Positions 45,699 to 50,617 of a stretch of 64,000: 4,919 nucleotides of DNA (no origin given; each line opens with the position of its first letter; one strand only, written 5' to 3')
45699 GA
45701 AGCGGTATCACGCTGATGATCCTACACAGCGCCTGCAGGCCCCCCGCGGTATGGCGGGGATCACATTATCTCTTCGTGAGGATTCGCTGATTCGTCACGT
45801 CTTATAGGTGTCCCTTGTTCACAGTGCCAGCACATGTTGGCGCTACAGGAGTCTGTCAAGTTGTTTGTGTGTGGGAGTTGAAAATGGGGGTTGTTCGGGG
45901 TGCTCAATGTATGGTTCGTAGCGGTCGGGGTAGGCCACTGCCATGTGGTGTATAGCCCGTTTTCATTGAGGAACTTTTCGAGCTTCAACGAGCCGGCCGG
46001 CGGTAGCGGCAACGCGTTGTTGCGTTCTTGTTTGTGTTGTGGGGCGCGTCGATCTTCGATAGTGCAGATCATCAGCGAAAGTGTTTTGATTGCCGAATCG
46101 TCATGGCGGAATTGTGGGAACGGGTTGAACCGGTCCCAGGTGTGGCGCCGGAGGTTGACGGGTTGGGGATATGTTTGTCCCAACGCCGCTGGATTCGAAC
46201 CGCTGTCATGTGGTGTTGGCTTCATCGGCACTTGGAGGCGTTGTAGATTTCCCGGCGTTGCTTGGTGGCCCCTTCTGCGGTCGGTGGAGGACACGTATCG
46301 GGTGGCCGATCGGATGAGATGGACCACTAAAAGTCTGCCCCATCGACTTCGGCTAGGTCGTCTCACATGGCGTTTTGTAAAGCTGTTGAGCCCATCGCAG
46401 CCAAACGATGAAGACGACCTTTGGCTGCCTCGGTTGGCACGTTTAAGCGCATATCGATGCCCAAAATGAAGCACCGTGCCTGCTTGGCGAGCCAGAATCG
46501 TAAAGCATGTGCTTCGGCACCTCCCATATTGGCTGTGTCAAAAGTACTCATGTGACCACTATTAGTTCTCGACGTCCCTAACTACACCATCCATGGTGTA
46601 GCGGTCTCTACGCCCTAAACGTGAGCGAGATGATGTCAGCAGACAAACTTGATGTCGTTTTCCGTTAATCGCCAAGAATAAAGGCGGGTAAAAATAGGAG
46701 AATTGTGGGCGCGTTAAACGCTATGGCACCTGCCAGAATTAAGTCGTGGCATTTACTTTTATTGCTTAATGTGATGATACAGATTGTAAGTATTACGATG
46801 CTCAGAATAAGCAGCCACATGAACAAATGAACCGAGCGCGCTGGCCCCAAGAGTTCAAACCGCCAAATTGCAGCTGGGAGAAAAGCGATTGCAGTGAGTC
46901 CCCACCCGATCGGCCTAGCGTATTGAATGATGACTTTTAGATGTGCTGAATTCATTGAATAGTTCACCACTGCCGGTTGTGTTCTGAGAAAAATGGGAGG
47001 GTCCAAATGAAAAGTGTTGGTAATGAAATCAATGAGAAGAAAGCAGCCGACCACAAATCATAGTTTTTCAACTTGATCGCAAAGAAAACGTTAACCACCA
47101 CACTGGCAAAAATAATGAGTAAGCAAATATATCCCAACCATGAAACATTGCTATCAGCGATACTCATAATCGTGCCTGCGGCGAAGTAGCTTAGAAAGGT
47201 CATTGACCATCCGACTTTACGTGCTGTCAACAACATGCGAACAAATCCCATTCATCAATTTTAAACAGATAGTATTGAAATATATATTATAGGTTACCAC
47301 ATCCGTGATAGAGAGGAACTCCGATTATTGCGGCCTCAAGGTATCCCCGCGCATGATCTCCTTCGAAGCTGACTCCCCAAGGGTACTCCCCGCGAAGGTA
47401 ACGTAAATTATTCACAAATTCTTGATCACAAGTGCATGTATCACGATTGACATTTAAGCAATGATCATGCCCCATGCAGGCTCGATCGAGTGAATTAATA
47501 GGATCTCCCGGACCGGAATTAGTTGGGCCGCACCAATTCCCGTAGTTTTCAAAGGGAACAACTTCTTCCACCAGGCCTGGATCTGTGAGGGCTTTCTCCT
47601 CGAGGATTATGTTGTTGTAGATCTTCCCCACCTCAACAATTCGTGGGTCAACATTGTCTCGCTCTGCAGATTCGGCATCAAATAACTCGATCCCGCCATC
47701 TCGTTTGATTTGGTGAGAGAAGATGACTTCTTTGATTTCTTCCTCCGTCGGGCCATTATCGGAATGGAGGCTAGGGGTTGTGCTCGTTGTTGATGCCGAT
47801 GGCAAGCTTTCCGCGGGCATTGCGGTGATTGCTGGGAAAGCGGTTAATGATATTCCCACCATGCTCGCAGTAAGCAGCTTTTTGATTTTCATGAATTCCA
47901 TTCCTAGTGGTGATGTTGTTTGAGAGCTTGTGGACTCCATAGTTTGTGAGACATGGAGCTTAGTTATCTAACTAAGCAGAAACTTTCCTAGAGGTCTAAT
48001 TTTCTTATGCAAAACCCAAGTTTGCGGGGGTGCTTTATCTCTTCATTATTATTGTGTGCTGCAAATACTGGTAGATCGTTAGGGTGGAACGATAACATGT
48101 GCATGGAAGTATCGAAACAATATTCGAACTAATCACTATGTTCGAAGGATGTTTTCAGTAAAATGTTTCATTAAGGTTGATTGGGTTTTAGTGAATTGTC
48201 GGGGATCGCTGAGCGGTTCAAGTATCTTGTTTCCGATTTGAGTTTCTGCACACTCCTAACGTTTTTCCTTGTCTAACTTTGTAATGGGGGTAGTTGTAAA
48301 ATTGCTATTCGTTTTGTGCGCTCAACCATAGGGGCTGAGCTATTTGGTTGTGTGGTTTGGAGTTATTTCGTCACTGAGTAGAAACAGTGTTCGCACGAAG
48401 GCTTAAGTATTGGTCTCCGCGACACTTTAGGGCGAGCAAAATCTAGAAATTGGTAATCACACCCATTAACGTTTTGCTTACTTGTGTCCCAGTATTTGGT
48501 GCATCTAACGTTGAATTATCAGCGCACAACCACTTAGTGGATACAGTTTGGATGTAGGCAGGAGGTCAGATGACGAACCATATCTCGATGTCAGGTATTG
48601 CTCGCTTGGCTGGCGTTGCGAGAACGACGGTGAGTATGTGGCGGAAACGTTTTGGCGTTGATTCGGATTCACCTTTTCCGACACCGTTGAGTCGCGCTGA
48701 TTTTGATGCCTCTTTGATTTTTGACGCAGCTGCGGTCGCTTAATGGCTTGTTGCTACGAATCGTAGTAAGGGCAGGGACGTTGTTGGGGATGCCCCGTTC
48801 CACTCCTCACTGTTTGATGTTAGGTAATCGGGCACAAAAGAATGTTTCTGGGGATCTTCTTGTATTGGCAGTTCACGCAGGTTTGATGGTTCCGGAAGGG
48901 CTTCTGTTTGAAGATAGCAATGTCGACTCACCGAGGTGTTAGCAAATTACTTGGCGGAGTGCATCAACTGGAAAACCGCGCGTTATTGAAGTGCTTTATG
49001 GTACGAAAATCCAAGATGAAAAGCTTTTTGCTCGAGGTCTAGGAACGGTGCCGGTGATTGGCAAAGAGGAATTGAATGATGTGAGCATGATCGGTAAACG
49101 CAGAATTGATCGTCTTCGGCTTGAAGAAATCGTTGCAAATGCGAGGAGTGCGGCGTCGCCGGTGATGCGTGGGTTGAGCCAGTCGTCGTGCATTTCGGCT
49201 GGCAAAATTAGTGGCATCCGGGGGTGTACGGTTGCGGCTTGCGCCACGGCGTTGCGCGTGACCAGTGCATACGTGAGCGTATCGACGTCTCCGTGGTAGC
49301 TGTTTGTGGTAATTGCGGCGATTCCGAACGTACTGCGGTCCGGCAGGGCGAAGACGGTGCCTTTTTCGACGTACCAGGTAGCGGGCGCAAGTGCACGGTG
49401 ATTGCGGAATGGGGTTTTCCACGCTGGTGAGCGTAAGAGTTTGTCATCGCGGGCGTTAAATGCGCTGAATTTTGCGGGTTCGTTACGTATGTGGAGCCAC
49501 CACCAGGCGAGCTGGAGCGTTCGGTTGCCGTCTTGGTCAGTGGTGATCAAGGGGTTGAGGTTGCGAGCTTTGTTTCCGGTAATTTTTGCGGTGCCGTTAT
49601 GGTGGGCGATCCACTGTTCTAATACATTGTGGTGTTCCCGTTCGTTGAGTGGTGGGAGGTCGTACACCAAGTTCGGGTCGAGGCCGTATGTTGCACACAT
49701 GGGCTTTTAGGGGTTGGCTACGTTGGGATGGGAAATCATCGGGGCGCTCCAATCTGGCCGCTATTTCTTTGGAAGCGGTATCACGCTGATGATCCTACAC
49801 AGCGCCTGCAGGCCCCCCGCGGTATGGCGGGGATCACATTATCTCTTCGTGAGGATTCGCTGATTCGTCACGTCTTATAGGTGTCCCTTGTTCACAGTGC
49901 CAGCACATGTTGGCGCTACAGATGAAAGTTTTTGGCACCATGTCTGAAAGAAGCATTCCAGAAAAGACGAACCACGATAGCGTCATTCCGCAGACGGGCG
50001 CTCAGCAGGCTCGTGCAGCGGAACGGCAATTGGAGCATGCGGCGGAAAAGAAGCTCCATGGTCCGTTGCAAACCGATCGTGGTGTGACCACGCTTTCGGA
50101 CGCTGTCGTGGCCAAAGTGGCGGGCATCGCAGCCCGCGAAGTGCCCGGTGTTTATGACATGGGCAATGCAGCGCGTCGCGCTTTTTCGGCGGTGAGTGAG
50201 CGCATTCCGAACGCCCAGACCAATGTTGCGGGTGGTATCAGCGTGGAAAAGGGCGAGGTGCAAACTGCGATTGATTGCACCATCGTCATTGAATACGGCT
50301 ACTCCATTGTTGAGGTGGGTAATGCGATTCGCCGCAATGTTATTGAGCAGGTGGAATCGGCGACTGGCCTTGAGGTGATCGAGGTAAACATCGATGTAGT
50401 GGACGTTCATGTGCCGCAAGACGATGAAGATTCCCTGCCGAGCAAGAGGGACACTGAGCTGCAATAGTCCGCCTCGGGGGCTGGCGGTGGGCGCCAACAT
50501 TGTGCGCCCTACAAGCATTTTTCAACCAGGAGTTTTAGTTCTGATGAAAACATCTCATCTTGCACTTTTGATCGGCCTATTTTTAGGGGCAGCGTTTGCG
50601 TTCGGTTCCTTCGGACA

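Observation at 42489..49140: Lower-GC block immediately 3' of initiator tRNA-Met looks like a degenerate integrated element without an integrase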

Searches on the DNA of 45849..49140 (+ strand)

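Call 14: search_dna_similar(query=window:45849-49140:+, collection=plasmids, mode=distant, max_rows=20)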
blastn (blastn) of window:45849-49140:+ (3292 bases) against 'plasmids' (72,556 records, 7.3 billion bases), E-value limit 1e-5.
Records with a match: 1; places in all: 1; records where one place covers at least 80% of the query: 0.
Best place of each record, by identity: 60-80% 1.
By first word of the organism name: Corynebacterium 1.
By predicted mobility (MOB-suite, as given by PLSDB): mobilizable 1.
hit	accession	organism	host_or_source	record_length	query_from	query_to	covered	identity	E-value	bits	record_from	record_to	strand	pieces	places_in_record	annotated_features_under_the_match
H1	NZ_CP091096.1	Corynebacterium diphtheriae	Homo sapiens,Throat swab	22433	485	666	6%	70.9%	3e-7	67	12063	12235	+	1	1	IS256 family transposase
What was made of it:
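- Tried and rejected: X matches plasmids only through the IS relic (call 14).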

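Call 43: get_annotated_region(hit=H1, flank=2000)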
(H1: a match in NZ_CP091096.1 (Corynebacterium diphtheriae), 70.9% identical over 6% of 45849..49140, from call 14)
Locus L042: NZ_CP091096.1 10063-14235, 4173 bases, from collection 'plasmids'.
description: Corynebacterium diphtheriae strain CD1009 plasmid unnamed, complete sequence
organism: Corynebacterium diphtheriae (NCBI taxid 1717)
taxonomy: Bacteria; Actinomycetota; Actinomycetes; Mycobacteriales; Corynebacteriaceae; Corynebacterium; Corynebacterium diphtheriae
host: -; source: Homo sapiens,Throat swab; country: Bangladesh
typing (MOB-suite, as given by PLSDB): mobilizable; relaxase MOBF,MOBP
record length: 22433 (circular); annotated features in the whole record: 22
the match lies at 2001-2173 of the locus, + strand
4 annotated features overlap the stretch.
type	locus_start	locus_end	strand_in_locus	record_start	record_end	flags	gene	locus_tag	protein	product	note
CDS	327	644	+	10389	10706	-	-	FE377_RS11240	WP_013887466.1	transposase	GO:0006313 - DNA transposition [Evidence IEA]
CDS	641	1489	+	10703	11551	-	-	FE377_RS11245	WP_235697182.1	IS3 family transposase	-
CDS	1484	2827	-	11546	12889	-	-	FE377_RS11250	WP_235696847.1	IS256 family transposase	-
CDS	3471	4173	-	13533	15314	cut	-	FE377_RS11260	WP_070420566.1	penicillin-binding protein PBP2M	-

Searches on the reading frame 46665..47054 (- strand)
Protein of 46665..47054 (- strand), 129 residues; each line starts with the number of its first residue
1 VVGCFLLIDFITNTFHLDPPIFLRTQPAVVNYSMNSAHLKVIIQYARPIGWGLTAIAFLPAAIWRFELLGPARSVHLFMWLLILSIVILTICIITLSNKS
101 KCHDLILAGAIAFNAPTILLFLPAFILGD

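Call 10: search_protein_families(library=pfam, proteins=[window:46665-47054:-], max_evalue=0.01)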
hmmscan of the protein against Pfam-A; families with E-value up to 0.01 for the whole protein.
window:46665-47054:- (129 aa): 0 families

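Call 24: search_protein_families(library=ncbifam, proteins=[window:46665-47054:-], max_evalue=0.1)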
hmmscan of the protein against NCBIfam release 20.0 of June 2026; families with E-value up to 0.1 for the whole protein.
window:46665-47054:- (129 aa): 0 families

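Call 45: search_protein_families(library=padloc, proteins=[window:46665-47054:-], max_evalue=0.05)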
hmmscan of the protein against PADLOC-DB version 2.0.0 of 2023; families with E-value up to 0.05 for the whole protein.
window:46665-47054:- (129 aa): 0 families

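Call 46: search_protein_families(library=phrogs, proteins=[window:46665-47054:-], max_evalue=0.01)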
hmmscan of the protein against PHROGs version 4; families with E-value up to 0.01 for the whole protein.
window:46665-47054:- (129 aa): 0 families

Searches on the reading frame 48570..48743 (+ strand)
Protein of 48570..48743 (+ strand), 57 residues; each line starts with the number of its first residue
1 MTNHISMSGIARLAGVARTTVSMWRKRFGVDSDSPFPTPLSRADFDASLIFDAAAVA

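Call 10: search_protein_families(library=pfam, proteins=[window:48570-48743:+], max_evalue=0.01)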
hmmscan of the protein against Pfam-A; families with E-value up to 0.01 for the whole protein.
window:48570-48743:+ (57 aa): 1 family
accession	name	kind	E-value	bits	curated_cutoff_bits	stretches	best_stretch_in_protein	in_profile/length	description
PF00356.27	LacI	-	0.0048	17.1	27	1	7-22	2-17/46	Bacterial regulatory proteins, lacI family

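Call 24: search_protein_families(library=ncbifam, proteins=[window:48570-48743:+], max_evalue=0.1)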
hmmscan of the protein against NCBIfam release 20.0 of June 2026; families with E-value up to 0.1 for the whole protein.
window:48570-48743:+ (57 aa): 2 families
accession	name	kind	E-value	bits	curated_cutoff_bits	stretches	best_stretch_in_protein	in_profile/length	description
NF047595.1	IS66_ISRel24_TnpA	equivalog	0.02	15.5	74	1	3-29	20-46/113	IS66-like element accessory protein TnpA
NF046037.1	carphisopro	domain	0.031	14.5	38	1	9-27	13-31/54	carph-isopro domain-containing protein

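Call 45: search_protein_families(library=padloc, proteins=[window:48570-48743:+], max_evalue=0.05)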
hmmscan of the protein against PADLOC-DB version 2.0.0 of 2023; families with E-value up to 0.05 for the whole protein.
window:48570-48743:+ (57 aa): 3 families
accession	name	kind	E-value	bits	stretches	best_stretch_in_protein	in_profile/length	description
PDLC03037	MTase_I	-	1.2e-05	21.7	1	3-56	13-59/751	Type I methyltransferase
PDLC04133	mad1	-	0.022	13.1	1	4-26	5-27/60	mads_1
PDLC01151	HTH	-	0.028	11.9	1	5-42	24-61/330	"Two HTH domains (N-terminal xre and C-therminal Sigma70_ECF), the C-terminal domain often fused to Cas6 (see WP_0065099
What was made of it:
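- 48570..49146 (+): Pseudogene of an unannotated family of about 600-720 aa with an N-terminal HTH. Family aa 1-81 are followed by aa ~405-503, so there is an internal deletion, plus a stop, plus a 3' truncation at the junction with S'. The alignment runs 2 aa (AR, GCGAGG) into S', which suggests a 6-nt microhomology joint. PADLOC Type I MTase model matches the N-terminus only, at 1.2e-5 (call 45).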

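Call 46: search_protein_families(library=phrogs, proteins=[window:48570-48743:+], max_evalue=0.01)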
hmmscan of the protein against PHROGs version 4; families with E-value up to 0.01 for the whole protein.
window:48570-48743:+ (57 aa): 1 family
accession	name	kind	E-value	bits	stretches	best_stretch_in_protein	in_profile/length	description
phrog_2620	-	integration and excision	0.0051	17.7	1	5-57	80-129/187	excisionase and transcriptional regulator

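Call 54: search_protein_representatives(protein=window:48570-48743:+)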
Query: 57 residues. Proteins with E-value up to 0.001 (for the whole library): 99; up to 1e-10: 5; up to 1e-30: 0. The best 99 are listed.
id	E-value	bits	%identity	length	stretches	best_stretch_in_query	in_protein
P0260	7.5e-23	94.3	36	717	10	3-40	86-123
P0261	3.1e-18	80.0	39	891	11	5-49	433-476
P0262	2.4e-14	67.8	74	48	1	1-47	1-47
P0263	6.0e-14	66.6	49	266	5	9-32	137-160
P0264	2.6e-12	61.5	35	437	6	6-33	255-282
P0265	1.5e-09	52.9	36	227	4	4-44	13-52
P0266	3.3e-08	48.8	53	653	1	6-54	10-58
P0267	3.9e-08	48.5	32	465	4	4-46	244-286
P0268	6.2e-08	47.9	36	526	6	9-33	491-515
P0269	8.0e-08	47.6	40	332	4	6-37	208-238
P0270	8.8e-08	47.4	35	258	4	10-36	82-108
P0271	2.0e-07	46.3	31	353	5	3-40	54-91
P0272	2.5e-07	46.0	36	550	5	10-50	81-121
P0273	2.5e-07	46.0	41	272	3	2-39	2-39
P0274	3.7e-07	45.5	35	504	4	7-36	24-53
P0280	9.9e-07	44.2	69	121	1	5-47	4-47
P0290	3.8e-06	42.4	56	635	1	5-43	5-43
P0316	6.4e-05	38.5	54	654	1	7-57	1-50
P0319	7.7e-05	38.3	52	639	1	1-42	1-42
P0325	1.4e-04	37.5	61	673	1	5-52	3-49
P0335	3.4e-04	36.3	58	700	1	5-57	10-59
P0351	8.2e-04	35.1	51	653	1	1-56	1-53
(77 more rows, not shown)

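Call 55: search_protein_families(library=pfam, proteins=[P0266, P0290, P0325, P0351, P0316, P0262, P0280], max_evalue=0.001)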
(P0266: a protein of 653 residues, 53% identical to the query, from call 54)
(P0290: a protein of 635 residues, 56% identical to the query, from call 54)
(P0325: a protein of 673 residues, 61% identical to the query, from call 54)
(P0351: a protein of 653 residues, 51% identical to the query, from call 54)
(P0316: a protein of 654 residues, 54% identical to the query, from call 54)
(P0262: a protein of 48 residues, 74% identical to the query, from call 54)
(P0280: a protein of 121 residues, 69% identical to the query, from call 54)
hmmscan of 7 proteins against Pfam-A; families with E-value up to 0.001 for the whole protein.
P0266 (653 aa): 0 families

P0290 (635 aa): 0 families

P0325 (673 aa): 0 families

P0351 (653 aa): 0 families

P0316 (654 aa): 0 families

P0262 (48 aa): 0 families

P0280 (121 aa): 0 families

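Call 57: search_protein_families(library=padloc, proteins=[P0266, P0290, P0319, P0325, P0335], max_evalue=0.001)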
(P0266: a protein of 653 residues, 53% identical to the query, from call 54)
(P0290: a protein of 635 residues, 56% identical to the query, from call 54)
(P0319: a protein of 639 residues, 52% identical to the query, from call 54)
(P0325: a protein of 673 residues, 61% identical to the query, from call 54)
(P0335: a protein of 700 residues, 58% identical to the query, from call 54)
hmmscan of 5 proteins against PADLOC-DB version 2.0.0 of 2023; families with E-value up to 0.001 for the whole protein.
P0266 (653 aa): 0 families

P0290 (635 aa): 0 families

P0319 (639 aa): 0 families

P0325 (673 aa): 0 families

P0335 (700 aa): 0 families

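Call 58: search_protein_families(library=ncbifam, proteins=[P0266, P0290, P0319, P0325, P0335], max_evalue=0.001)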
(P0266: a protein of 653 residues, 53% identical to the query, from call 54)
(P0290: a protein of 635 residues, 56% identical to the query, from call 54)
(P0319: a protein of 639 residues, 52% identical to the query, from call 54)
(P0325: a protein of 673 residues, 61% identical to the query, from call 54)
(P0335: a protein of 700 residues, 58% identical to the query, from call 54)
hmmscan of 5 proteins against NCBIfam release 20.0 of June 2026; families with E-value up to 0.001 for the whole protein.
P0266 (653 aa): 0 families

P0290 (635 aa): 0 families

P0319 (639 aa): 0 families

P0325 (673 aa): 0 families

P0335 (700 aa): 0 families
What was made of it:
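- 48570..49146 (+): Full-length relatives have no family hit (calls 55, 57, 58).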

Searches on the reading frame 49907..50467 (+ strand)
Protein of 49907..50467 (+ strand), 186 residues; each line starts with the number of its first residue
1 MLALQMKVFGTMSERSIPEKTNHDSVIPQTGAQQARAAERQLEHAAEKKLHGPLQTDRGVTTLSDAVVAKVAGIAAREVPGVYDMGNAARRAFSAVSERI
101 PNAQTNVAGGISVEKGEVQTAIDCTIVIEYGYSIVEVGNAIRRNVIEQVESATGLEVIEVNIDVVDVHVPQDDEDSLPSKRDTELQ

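Call 10: search_protein_families(library=pfam, proteins=[window:49907-50467:+], max_evalue=0.01)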
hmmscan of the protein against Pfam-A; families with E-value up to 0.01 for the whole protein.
window:49907-50467:+ (186 aa): 1 family
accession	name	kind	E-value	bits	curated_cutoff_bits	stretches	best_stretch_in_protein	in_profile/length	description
PF03780.18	Asp23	-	3.1e-26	92.3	28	1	59-168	3-108/108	Asp23 family, cell envelope-related function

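Call 17: find_encoding_contigs(protein=window:49907-50467:+, flank=10000, max_places=10)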
Protein window:49907-50467:+ (186 aa): no gene with exactly this product is on record in the collection.
